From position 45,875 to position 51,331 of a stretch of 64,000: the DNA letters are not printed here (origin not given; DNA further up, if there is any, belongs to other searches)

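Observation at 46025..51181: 1,718-aa dikinase-like giant with an unrecognised ~975-aa N-terminus and a glucan-water-dikinase-like domain order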

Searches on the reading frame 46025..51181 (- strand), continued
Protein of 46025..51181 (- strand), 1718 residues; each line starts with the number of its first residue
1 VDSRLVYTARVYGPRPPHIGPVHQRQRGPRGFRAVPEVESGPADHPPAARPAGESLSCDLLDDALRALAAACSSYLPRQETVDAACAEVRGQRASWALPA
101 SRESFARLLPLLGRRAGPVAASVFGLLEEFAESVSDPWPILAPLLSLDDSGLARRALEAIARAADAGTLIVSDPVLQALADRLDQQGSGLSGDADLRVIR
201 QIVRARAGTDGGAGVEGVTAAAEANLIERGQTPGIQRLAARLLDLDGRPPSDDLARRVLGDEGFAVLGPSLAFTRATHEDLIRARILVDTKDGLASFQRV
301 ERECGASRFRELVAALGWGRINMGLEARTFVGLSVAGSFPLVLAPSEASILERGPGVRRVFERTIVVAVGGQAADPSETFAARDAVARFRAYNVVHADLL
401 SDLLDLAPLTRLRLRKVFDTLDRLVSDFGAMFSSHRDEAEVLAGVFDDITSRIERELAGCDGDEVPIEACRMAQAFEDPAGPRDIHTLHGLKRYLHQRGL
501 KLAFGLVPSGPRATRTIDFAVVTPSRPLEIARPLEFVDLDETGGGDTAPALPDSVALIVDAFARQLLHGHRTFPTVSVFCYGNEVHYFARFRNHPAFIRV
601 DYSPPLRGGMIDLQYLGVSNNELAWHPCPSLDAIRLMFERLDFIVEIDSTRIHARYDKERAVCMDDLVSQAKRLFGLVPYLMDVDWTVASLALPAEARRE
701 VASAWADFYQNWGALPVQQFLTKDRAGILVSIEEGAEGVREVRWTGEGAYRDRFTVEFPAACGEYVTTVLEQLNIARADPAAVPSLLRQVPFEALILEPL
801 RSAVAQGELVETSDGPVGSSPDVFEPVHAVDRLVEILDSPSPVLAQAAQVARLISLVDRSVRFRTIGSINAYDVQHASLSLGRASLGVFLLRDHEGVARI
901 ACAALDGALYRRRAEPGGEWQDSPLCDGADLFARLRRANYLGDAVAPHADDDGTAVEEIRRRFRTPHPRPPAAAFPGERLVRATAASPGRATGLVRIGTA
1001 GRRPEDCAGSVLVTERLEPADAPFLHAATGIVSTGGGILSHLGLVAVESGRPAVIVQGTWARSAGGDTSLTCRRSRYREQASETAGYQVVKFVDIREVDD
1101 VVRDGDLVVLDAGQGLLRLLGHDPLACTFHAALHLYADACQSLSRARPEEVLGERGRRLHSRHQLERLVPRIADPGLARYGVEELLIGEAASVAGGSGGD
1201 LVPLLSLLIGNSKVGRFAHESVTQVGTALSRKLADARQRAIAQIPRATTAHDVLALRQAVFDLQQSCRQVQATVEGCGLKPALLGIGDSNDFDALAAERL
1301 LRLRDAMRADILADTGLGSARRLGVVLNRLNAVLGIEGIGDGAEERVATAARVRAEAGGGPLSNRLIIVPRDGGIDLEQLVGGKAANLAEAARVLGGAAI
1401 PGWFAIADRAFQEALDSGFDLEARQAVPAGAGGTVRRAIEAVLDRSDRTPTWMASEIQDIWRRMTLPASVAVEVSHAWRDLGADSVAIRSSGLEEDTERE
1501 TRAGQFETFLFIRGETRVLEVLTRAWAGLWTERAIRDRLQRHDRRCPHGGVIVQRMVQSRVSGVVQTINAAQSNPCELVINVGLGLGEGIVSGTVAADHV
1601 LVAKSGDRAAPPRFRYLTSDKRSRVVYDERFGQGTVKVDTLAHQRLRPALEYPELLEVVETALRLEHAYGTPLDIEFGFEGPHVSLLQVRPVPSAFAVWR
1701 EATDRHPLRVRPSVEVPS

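Call 7: find_homologous_proteins(query=window:46025-51181:-, max_evalue=0.00001)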
Query window:46025-51181:- (1718 aa): 141 proteins with E <= 0.00001 among 8000 candidates; the best 120 are listed.
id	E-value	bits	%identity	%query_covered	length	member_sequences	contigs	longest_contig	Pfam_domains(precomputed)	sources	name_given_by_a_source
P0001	0.0e+0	2874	77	98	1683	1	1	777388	PF00391.30,PF01326.25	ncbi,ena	-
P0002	0.0e+0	2053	58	98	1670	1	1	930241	PF00391.30,PF01326.25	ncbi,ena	-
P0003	0.0e+0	1927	56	98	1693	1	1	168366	PF00391.30,PF01326.25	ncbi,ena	-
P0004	0.0e+0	1634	50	97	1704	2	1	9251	PF00391.30,PF01326.25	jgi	-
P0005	0.0e+0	1573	48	97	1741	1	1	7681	PF00391.30,PF01326.25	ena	-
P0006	0.0e+0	1560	47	97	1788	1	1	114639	PF00391.30,PF01326.25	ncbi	-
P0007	0.0e+0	1522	48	96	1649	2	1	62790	PF00391.30,PF01326.25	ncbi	-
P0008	0.0e+0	1510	49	92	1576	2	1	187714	PF00391.30,PF01326.25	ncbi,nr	ncbi:MAG: PEP-utilizing enzyme [Acidobacteria bacterium]|nr:PEP-utilizing enzyme [Acidobacteriota ba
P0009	0.0e+0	1496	47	96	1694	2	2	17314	PF00391.30,PF01326.25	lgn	-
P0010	0.0e+0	1496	47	98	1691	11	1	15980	PF00391.30,PF01326.25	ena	-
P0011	0.0e+0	1489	47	96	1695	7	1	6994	PF00391.30,PF01326.25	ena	-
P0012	0.0e+0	1486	47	95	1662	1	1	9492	PF00391.30,PF01326.25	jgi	jgi:pyruvate,water dikinase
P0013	0.0e+0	1484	47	95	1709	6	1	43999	PF00391.30,PF01326.25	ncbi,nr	ncbi:MAG: PEP-utilizing enzyme [Vicinamibacterales bacterium]|nr:PEP-utilizing enzyme [Vicinamibacte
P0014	0.0e+0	1459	47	95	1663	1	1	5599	PF00391.30,PF01326.25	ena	-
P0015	0.0e+0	1448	46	98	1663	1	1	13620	PF00391.30,PF01326.25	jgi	jgi:phosphohistidine swiveling domain-containing protein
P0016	0.0e+0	1442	47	95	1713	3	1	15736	PF00391.30,PF01326.25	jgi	jgi:pyruvate,water dikinase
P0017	0.0e+0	1438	45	97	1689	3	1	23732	PF00391.30,PF01326.25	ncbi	-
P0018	0.0e+0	1438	46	97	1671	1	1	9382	PF00391.30,PF01326.25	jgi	jgi:pyruvate,water dikinase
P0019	0.0e+0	1431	46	97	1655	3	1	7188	PF00391.30,PF01326.25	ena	-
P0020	0.0e+0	1424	46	95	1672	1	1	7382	PF00391.30,PF01326.25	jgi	jgi:pyruvate,water dikinase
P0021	0.0e+0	1414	46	95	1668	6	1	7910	PF00391.30,PF01326.25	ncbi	-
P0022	0.0e+0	1369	45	96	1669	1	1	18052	PF00391.30,PF01326.25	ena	-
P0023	0.0e+0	1329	44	97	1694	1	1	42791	PF00391.30,PF01326.25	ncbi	-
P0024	0.0e+0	1324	44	97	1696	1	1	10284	PF00391.30,PF01326.25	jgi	jgi:hypothetical protein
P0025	0.0e+0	1320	44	96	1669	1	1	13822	PF00391.30,PF01326.25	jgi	jgi:phosphohistidine swiveling domain-containing protein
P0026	0.0e+0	1298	44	97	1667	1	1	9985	PF00391.30,PF01326.25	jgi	jgi:pyruvate,water dikinase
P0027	0.0e+0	1295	44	96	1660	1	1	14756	PF00391.30,PF01326.25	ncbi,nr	ncbi:MAG TPA: PEP/pyruvate-binding domain-containing protein [Vicinamibacteria bacterium]|nr:PEP/pyr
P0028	0.0e+0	1290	43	96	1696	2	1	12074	PF00391.30,PF01326.25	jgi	-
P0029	0.0e+0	1287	43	97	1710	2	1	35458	PF00391.30,PF01326.25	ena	-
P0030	0.0e+0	1279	43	97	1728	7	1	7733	PF00391.30,PF01326.25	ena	-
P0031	0.0e+0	1279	42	97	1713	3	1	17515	PF00391.30,PF01326.25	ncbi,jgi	jgi:phosphohistidine swiveling domain-containing protein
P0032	0.0e+0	1277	44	97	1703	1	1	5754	PF00391.30,PF01326.25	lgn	-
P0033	0.0e+0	1277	42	93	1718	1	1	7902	PF00391.30,PF01326.25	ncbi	ncbi:MAG: PEP/pyruvate-binding domain-containing protein [Candidatus Eisenbacteria bacterium]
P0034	0.0e+0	1275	42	96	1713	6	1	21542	PF00391.30,PF01326.25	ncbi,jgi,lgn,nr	ncbi:MAG: hypothetical protein FJY73_09760 [Candidatus Eisenbacteria bacterium]|nr:hypothetical prot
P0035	0.0e+0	1274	41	96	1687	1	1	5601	PF00391.30,PF01326.25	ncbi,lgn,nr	ncbi:MAG TPA: PEP/pyruvate-binding domain-containing protein [Acidobacteriota bacterium]|nr:PEP/pyru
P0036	0.0e+0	1272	44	96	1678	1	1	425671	PF00391.30,PF01326.25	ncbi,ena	-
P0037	0.0e+0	1272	45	93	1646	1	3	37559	PF00391.30,PF01326.25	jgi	jgi:pyruvate,water dikinase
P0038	0.0e+0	1271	43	95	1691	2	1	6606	PF00391.30,PF01326.25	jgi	jgi:pyruvate,water dikinase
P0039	0.0e+0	1269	42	93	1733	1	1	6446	PF00391.30,PF01326.25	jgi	jgi:pyruvate,water dikinase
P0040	0.0e+0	1267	42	96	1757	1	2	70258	PF00391.30,PF01326.25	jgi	jgi:hypothetical protein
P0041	0.0e+0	1266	43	96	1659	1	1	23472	PF00391.30,PF01326.25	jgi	jgi:pyruvate,water dikinase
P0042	0.0e+0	1263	41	97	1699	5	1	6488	PF00391.30,PF01326.25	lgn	-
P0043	0.0e+0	1262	43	92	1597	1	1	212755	PF00391.30,PF01326.25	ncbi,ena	-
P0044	0.0e+0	1261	41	97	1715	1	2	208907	PF00391.30,PF01326.25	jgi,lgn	-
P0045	0.0e+0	1261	43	96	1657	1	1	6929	PF00391.30,PF01326.25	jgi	jgi:pyruvate,water dikinase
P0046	0.0e+0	1256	41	96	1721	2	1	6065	PF00391.30,PF01326.25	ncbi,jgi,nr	ncbi:MAG: hypothetical protein EHM19_03530 [Candidatus Latescibacterota bacterium]|nr:MAG: hypotheti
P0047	0.0e+0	1255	41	98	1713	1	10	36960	PF00391.30,PF01326.25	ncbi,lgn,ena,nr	ncbi:MAG: hypothetical protein H8E10_02870 [Desulfobacterales bacterium]|nr:hypothetical protein [De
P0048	0.0e+0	1255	42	95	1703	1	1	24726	PF00391.30,PF01326.25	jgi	-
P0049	0.0e+0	1250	39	97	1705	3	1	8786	PF00391.30,PF01326.25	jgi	jgi:phosphohistidine swiveling domain-containing protein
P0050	0.0e+0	1249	41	97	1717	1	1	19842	PF00391.30,PF01326.25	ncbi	-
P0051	0.0e+0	1248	40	93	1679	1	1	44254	PF00391.30,PF01326.25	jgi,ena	-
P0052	0.0e+0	1246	43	96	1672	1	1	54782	PF00391.30,PF01326.25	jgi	jgi:pyruvate,water dikinase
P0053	0.0e+0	1243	43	96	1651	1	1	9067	PF00391.30,PF01326.25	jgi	jgi:pyruvate, water dikinase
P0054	0.0e+0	1242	43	93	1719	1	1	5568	PF00391.30,PF01326.25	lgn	-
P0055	0.0e+0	1240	43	96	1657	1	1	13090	PF00391.30,PF01326.25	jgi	jgi:phosphohistidine swiveling domain-containing protein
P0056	0.0e+0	1240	43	92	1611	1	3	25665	PF00391.30,PF01326.25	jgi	jgi:phosphohistidine swiveling domain-containing protein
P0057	0.0e+0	1237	44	96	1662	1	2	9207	PF00391.30,PF01326.25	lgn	-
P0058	0.0e+0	1237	39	97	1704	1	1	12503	PF00391.30,PF01326.25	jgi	jgi:pyruvate,water dikinase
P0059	0.0e+0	1236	40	95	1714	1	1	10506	PF00391.30,PF01326.25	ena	-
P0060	0.0e+0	1236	40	95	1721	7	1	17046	PF00391.30,PF01326.25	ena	-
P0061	0.0e+0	1234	40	97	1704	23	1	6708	PF00391.30,PF01326.25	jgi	jgi:phosphohistidine swiveling domain-containing protein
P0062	0.0e+0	1233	40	97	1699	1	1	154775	PF00391.30,PF01326.25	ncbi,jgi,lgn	jgi:pyruvate,water dikinase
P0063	0.0e+0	1231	40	97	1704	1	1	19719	PF00391.30,PF01326.25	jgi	jgi:phosphoenolpyruvate synthase/pyruvate phosphate dikinase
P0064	0.0e+0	1224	40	94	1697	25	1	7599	PF00391.30,PF01326.25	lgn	-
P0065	0.0e+0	1221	39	96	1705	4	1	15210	PF00391.30,PF01326.25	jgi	jgi:phosphoenolpyruvate synthase/pyruvate phosphate dikinase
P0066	0.0e+0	1220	43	96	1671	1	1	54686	PF00391.30,PF01326.25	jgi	jgi:pyruvate,water dikinase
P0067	0.0e+0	1217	43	96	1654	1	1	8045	PF00391.30,PF01326.25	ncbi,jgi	jgi:pyruvate,water dikinase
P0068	0.0e+0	1215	43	97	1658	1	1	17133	PF00391.30,PF01326.25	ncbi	-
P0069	0.0e+0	1215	43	93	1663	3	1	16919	PF00391.30,PF01326.25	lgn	-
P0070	0.0e+0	1213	45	84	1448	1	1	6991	PF00391.30,PF01326.25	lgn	-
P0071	0.0e+0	1213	49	46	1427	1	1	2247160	PF00391.30,PF01326.25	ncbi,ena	-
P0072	0.0e+0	1209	43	96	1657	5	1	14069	PF00391.30,PF01326.25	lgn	-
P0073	0.0e+0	1207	39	95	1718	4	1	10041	PF00391.30,PF01326.25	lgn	-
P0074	0.0e+0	1207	42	96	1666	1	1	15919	PF00391.30,PF01326.25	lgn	-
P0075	0.0e+0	1207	42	95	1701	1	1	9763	PF00391.30,PF01326.25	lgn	-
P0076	0.0e+0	1201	39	97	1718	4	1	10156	PF00391.30,PF01326.25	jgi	jgi:hypothetical protein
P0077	0.0e+0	1195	41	95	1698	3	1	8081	PF00391.30,PF01326.25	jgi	jgi:phosphohistidine swiveling domain-containing protein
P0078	0.0e+0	1193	38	95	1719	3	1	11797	PF00391.30,PF01326.25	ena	-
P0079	0.0e+0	1191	41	95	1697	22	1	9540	PF00391.30,PF01326.25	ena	-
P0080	0.0e+0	1183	42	96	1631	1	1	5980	PF00391.30,PF01326.25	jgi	jgi:pyruvate,water dikinase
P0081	0.0e+0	1180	41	96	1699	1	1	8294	PF00391.30,PF01326.25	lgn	-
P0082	0.0e+0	1178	40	97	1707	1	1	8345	PF00391.30,PF01326.25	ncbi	-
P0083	0.0e+0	1178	42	95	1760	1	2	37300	PF00391.30,PF01326.25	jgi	jgi:pyruvate,water dikinase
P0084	0.0e+0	1178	41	96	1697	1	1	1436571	PF00391.30,PF01326.25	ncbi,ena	-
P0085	0.0e+0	1172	40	97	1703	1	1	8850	PF00391.30,PF01326.25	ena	-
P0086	0.0e+0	1168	42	96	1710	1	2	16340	PF00391.30,PF01326.25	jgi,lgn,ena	-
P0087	0.0e+0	1167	41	97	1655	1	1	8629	PF00391.30,PF01326.25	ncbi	ncbi:MAG TPA: PEP/pyruvate-binding domain-containing protein [Thermoanaerobaculia bacterium]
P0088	0.0e+0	1163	40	96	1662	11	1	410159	PF00391.30,PF01326.25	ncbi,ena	-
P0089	0.0e+0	1160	42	92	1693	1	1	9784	PF00391.30,PF01326.25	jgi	jgi:pyruvate,water dikinase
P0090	0.0e+0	1151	41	96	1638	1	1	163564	PF00391.30,PF01326.25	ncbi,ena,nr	ncbi:MAG TPA: PEP/pyruvate-binding domain-containing protein [Vicinamibacterales bacterium]|nr:PEP/p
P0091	0.0e+0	1149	41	98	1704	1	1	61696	PF00391.30,PF01326.25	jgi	jgi:pyruvate phosphate dikinase-like enzyme/PEP-utilizing family enzyme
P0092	0.0e+0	1140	40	95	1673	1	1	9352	PF00391.30,PF01326.25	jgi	jgi:phosphohistidine swiveling domain-containing protein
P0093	0.0e+0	1138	40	96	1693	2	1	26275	PF00391.30,PF01326.25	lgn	-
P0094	0.0e+0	1132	40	97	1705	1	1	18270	PF00391.30,PF01326.25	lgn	-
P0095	0.0e+0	1126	39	97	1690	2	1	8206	PF00391.30,PF01326.25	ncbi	ncbi:MAG: PEP/pyruvate-binding domain-containing protein [Acidobacteriota bacterium]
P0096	0.0e+0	1124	37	96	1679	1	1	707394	PF00391.30,PF01326.25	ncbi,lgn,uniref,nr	ncbi:hypothetical protein PITCH_A1880002 [uncultured Desulfobacterium sp.]|uniref:Phosphoenolpyruvat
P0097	0.0e+0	1118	36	96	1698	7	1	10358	PF00391.30,PF01326.25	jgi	jgi:pyruvate,water dikinase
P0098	0.0e+0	1113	40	95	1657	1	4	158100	PF00391.30,PF01326.25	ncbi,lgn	-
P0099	0.0e+0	1109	40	95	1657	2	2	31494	PF00391.30,PF01326.25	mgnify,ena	mgnify:CR=1 FL=1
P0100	0.0e+0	1104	38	96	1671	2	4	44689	PF00391.30,PF01326.25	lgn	-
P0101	0.0e+0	1100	39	95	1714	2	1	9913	PF00391.30,PF01326.25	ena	-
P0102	0.0e+0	1099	41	93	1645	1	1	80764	PF00391.30,PF01326.25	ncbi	-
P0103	0.0e+0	1086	42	40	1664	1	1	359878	PF00391.30,PF01326.25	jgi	jgi:pyruvate,water dikinase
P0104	0.0e+0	1086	39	96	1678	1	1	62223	PF00391.30,PF01326.25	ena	-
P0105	0.0e+0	1084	40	94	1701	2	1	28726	PF00391.30,PF01326.25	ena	-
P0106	0.0e+0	1075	39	95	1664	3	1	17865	PF00391.30,PF01326.25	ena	-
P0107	0.0e+0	1074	37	95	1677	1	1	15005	PF00391.30,PF01326.25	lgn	-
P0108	0.0e+0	1055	39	93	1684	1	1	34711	PF00391.30,PF01326.25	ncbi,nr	ncbi:MAG: hypothetical protein K8R59_14655 [Thermoanaerobaculales bacterium]|nr:hypothetical protein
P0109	0.0e+0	1054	39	94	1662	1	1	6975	PF00391.30,PF01326.25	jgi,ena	-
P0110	0.0e+0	1039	37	86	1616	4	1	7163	PF00391.30,PF01326.25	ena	-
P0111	0.0e+0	1036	41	93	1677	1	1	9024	PF00391.30,PF01326.25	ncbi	-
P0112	0.0e+0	1035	39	95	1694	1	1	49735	PF00391.30,PF01326.25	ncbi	ncbi:MAG: PEP/pyruvate-binding domain-containing protein [Hyphomicrobiales bacterium]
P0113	0.0e+0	1025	40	84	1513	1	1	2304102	PF00391.30,PF01326.25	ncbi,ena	-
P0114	0.0e+0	1023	33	97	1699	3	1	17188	PF00391.30,PF01326.25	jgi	jgi:hypothetical protein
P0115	1.5e-297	1009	39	96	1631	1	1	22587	PF00391.30,PF01326.25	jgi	jgi:pyruvate,water dikinase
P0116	9.5e-290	983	40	95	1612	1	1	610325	PF00391.30,PF01326.25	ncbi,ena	-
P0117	2.2e-287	975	38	69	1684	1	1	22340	PF00391.30,PF01326.25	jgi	jgi:pyruvate,water dikinase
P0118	4.0e-283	961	39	85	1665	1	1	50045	PF00391.30,PF01326.25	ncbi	ncbi:MAG: PEP/pyruvate-binding domain-containing protein [Candidatus Krumholzibacteriia bacterium]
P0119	2.1e-280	952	41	86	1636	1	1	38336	PF00391.30,PF01326.25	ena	-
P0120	2.3e-278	945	39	93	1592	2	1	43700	PF00391.30,PF01326.25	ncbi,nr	ncbi:MAG: PEP-utilizing enzyme [Planctomycetes bacterium]|nr:PEP-utilizing enzyme [Planctomycetota b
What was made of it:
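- More than 140 collinear homologues (call 7).
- Tried and rejected: Fusion or frameshift artefact of the window ORF: rejected, because there are many collinear homologues (call 7).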
